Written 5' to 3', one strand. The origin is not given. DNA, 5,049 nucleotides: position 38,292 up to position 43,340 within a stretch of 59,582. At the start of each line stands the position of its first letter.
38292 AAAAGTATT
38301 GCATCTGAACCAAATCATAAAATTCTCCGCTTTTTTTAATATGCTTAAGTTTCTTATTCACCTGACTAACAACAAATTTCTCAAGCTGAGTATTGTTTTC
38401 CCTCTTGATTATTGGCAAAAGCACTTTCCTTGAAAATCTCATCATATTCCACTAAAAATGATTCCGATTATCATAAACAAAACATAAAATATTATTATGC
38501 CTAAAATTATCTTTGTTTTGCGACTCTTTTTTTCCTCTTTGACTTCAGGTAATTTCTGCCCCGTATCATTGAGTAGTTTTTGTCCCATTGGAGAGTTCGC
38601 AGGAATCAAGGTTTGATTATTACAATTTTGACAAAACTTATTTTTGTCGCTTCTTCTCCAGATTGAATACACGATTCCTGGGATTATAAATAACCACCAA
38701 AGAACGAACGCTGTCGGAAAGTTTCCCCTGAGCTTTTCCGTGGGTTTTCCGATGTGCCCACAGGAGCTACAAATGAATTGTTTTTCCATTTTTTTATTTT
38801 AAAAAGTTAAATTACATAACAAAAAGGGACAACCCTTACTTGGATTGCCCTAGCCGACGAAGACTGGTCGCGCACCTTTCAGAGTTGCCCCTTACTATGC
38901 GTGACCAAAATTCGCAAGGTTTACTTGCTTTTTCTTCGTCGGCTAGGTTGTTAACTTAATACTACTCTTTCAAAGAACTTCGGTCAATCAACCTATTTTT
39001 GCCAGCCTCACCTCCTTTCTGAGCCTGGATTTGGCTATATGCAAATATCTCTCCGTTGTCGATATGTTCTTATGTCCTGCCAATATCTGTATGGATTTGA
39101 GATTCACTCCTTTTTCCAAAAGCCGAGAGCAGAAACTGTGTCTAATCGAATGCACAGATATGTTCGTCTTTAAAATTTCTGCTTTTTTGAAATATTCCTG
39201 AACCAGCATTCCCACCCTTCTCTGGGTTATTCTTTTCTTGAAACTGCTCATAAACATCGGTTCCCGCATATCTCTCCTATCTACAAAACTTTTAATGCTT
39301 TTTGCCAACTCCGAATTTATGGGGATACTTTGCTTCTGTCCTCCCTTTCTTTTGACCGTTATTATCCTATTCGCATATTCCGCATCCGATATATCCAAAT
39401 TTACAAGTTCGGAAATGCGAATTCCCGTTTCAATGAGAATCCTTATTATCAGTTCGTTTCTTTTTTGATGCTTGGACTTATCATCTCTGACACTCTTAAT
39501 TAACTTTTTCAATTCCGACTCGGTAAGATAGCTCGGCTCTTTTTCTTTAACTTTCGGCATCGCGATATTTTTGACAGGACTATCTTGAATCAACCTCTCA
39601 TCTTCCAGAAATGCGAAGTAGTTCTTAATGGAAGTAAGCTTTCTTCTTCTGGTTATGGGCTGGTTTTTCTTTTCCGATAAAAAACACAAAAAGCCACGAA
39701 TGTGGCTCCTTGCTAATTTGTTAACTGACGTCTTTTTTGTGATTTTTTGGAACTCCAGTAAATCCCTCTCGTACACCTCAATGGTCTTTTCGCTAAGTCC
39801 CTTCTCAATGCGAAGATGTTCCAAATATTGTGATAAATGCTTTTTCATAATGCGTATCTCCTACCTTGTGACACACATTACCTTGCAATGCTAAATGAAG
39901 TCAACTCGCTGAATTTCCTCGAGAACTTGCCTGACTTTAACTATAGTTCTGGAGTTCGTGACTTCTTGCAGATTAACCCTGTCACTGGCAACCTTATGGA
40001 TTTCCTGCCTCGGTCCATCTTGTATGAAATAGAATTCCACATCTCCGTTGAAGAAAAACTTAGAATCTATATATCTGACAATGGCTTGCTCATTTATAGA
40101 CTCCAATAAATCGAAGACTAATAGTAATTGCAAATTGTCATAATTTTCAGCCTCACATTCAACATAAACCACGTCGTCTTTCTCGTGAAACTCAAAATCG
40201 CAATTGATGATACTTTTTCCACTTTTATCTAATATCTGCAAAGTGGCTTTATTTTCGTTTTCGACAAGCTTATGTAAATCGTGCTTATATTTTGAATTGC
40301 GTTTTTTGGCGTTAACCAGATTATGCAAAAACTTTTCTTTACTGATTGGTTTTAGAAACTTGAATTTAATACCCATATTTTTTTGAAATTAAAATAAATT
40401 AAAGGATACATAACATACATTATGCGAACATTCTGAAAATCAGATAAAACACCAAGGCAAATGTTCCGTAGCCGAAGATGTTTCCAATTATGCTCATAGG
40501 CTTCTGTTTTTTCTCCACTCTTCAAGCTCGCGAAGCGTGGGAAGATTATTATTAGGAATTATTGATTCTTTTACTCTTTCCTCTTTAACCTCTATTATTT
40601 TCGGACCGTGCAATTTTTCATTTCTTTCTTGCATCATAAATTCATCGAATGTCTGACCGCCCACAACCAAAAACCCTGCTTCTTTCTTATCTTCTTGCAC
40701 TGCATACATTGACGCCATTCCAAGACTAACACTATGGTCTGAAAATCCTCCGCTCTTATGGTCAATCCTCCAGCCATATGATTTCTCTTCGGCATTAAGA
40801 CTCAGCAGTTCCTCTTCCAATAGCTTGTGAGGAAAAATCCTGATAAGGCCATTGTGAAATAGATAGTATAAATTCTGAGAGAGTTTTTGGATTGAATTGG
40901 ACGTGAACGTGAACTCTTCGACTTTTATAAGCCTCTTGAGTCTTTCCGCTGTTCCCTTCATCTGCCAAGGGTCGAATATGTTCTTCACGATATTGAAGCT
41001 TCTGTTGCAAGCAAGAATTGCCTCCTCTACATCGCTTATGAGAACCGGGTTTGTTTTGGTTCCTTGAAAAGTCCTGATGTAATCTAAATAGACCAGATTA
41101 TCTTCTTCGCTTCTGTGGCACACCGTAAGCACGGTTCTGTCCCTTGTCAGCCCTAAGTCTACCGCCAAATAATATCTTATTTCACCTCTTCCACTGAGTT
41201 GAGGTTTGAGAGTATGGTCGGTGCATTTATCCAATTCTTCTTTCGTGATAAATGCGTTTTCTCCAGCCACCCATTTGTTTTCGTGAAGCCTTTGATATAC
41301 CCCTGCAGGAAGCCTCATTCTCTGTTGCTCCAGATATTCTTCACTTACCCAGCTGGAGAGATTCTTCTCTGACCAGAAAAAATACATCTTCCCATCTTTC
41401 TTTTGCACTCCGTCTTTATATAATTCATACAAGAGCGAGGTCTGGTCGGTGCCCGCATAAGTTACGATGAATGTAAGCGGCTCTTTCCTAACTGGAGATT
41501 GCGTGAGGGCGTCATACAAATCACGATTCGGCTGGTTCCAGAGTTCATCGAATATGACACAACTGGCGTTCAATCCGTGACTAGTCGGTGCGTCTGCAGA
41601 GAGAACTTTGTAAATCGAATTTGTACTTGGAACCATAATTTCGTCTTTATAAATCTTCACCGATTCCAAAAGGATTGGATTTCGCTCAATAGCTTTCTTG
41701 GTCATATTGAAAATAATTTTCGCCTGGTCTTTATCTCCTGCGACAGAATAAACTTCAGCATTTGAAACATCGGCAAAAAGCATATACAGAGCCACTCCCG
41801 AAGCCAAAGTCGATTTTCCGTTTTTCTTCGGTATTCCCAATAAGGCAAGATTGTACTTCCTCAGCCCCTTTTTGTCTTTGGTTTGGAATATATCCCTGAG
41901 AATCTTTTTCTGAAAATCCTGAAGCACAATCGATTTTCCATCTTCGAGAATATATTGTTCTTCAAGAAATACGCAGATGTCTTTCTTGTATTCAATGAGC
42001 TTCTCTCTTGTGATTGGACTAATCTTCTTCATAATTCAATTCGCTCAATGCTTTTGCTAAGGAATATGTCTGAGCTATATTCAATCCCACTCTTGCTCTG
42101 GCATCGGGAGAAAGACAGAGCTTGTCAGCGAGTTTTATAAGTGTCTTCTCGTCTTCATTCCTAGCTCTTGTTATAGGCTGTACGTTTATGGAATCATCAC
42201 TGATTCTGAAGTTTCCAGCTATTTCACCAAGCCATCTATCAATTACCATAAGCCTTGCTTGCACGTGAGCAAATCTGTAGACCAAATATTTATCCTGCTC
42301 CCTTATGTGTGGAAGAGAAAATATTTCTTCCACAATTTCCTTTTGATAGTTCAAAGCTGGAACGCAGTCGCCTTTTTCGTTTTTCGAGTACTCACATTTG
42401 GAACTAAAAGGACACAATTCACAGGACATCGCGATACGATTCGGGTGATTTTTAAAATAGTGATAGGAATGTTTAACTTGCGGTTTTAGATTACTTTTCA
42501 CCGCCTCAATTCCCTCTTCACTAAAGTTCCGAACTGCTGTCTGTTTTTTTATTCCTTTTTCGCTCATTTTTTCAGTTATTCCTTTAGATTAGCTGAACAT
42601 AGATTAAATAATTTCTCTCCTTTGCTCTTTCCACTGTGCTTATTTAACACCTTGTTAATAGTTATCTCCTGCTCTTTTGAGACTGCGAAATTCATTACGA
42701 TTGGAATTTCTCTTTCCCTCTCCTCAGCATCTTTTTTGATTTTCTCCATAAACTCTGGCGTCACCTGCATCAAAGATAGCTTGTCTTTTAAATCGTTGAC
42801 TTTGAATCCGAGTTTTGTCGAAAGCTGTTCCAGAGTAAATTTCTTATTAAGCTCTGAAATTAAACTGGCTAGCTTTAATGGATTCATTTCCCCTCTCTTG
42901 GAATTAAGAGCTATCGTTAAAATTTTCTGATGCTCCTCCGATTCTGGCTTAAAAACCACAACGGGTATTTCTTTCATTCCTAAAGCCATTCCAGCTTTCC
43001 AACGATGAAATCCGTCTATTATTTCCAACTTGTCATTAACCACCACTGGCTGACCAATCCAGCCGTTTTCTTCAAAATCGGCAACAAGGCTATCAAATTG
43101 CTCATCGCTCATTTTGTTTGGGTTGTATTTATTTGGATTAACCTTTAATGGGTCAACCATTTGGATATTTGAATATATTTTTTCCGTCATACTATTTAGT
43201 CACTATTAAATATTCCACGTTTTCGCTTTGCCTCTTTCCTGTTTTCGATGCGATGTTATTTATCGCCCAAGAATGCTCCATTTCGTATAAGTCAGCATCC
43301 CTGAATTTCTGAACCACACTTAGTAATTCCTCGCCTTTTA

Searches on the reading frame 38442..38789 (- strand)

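Call 14: search_protein_families(library=pfam, proteins=[window:38442-38789:-], max_evalue=0.01)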
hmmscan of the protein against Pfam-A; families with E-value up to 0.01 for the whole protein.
window:38442-38789:- (115 aa): 2 families
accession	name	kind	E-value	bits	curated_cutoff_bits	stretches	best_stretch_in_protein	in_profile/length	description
PF10601.15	zf-LITAF-like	-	0.00033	21.2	23.8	1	3-59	4-65/70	LITAF-like zinc ribbon domain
PF01679.22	Pmp3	-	0.0028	18.1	22.9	0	27-44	29-46/49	Proteolipid membrane potential modulator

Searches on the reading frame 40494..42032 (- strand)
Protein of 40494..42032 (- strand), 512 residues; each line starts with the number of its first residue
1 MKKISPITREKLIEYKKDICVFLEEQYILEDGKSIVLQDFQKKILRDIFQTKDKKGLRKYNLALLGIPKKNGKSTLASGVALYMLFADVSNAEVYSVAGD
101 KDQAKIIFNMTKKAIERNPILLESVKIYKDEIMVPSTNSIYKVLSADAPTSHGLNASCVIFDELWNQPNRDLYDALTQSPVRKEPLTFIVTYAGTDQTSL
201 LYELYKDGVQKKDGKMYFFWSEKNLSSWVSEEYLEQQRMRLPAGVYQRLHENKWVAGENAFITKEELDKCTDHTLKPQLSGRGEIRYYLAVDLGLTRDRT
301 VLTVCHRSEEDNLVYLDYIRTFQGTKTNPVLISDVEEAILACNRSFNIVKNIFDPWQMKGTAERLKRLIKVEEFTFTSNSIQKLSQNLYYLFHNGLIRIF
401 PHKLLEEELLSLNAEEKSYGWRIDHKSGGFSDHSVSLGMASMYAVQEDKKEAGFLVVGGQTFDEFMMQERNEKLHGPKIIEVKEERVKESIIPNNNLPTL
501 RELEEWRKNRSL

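Call 14: search_protein_families(library=pfam, proteins=[window:40494-42032:-], max_evalue=0.01)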
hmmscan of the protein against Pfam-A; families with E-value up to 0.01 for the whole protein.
window:40494-42032:- (512 aa): 3 families
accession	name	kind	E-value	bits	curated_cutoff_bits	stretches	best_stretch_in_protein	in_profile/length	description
PF03354.21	TerL_ATPase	-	9.5e-25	87.8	23.7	1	40-206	2-174/178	Terminase large subunit, ATPase domain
PF20441.4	TerL_nuclease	-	0.00047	19.9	24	0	248-319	61-125/286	Terminase large subunit, endonuclease domain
PF03237.21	Terminase_6N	-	0.0033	17.5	22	1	67-267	4-213/215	Terminase large subunit, T4likevirus-type, N-terminal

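Call 97: search_protein_families(library=phrogs, proteins=[window:40494-42032:-], max_evalue=0.001)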
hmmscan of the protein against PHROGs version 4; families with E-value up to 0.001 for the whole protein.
window:40494-42032:- (512 aa): 5 families
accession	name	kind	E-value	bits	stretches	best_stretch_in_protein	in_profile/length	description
phrog_9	-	head and packaging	4.5e-70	238.5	1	19-446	188-661/812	terminase large subunit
phrog_4914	-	head and packaging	1.4e-23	84.6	1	31-158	75-212/213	terminase large subunit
phrog_2699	-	head and packaging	3e-09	37.2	1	232-314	55-135/315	terminase large subunit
phrog_7622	-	head and packaging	2.2e-07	31.7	1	54-167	75-191/224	terminase large subunit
phrog_10517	-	head and packaging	1.9e-06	28.6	1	24-123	91-193/207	terminase large subunit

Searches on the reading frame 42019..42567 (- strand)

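Call 14: search_protein_families(library=pfam, proteins=[window:42019-42567:-], max_evalue=0.01)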
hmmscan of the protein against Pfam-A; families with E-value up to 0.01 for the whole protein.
window:42019-42567:- (182 aa): 1 family
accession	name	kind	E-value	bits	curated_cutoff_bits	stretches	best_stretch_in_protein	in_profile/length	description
PF05119.17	Terminase_4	-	0.0021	18.9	24.7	1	120-161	50-92/98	Phage terminase, small subunit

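Call 97: search_protein_families(library=phrogs, proteins=[window:42019-42567:-], max_evalue=0.001)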
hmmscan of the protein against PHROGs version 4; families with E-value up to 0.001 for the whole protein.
window:42019-42567:- (182 aa): 0 families

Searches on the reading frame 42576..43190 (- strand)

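Call 14: search_protein_families(library=pfam, proteins=[window:42576-43190:-], max_evalue=0.01)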
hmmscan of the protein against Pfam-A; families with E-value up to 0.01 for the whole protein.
window:42576-43190:- (204 aa): 1 family
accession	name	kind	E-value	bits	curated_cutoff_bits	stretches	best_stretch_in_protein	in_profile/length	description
PF02195.25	ParB_N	-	1.9e-09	37.9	26.3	1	8-86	2-84/95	ParB N-terminal domain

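Call 97: search_protein_families(library=phrogs, proteins=[window:42576-43190:-], max_evalue=0.001)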
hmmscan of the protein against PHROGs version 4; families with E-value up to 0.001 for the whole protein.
window:42576-43190:- (204 aa): 24 families
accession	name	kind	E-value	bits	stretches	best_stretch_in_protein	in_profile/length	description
phrog_498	-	other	1.4e-24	87.6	1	7-163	33-185/633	DNA methyltransferase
phrog_2159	-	DNA, RNA and nucleotide metabolism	2e-24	87.7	1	7-146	59-206/365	ParB-like partition protein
phrog_620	-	DNA, RNA and nucleotide metabolism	5.2e-24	86.5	1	4-159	4-156/217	ParB-like partition protein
phrog_26387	-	DNA, RNA and nucleotide metabolism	1.1e-18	68.6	1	5-166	6-172/252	ParB-like partition nuclease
phrog_8071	-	DNA, RNA and nucleotide metabolism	1.1e-18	68.6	1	12-160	10-151/389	ParB-like partition protein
phrog_4715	-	DNA, RNA and nucleotide metabolism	2.2e-17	63.7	1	3-124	141-273/630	ParB-like partition protein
phrog_723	-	DNA, RNA and nucleotide metabolism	1.2e-15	59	1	5-185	9-195/223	ParB-like partition protein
phrog_930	-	DNA, RNA and nucleotide metabolism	1e-12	49.4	1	8-181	6-182/223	ParB-like partition protein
phrog_1033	-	DNA, RNA and nucleotide metabolism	2.5e-12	48.2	1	21-152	46-187/334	ParB-like partition protein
phrog_12047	-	DNA, RNA and nucleotide metabolism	6.5e-12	46.6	1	10-117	1-105/301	ParB-like partition nuclease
phrog_3264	-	DNA, RNA and nucleotide metabolism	9.2e-12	46.2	1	12-180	52-219/337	ParB-like partition protein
phrog_940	-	DNA, RNA and nucleotide metabolism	1.8e-11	44.9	1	8-167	5-160/388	nuclease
phrog_9353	-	unknown function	3.3e-10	41.3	1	11-194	13-205/245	-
phrog_7405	-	unknown function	3.5e-09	37.7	1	6-115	21-134/250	-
phrog_15396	-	DNA, RNA and nucleotide metabolism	6.1e-09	37.1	1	9-97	4-91/258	ParB-like partition nuclease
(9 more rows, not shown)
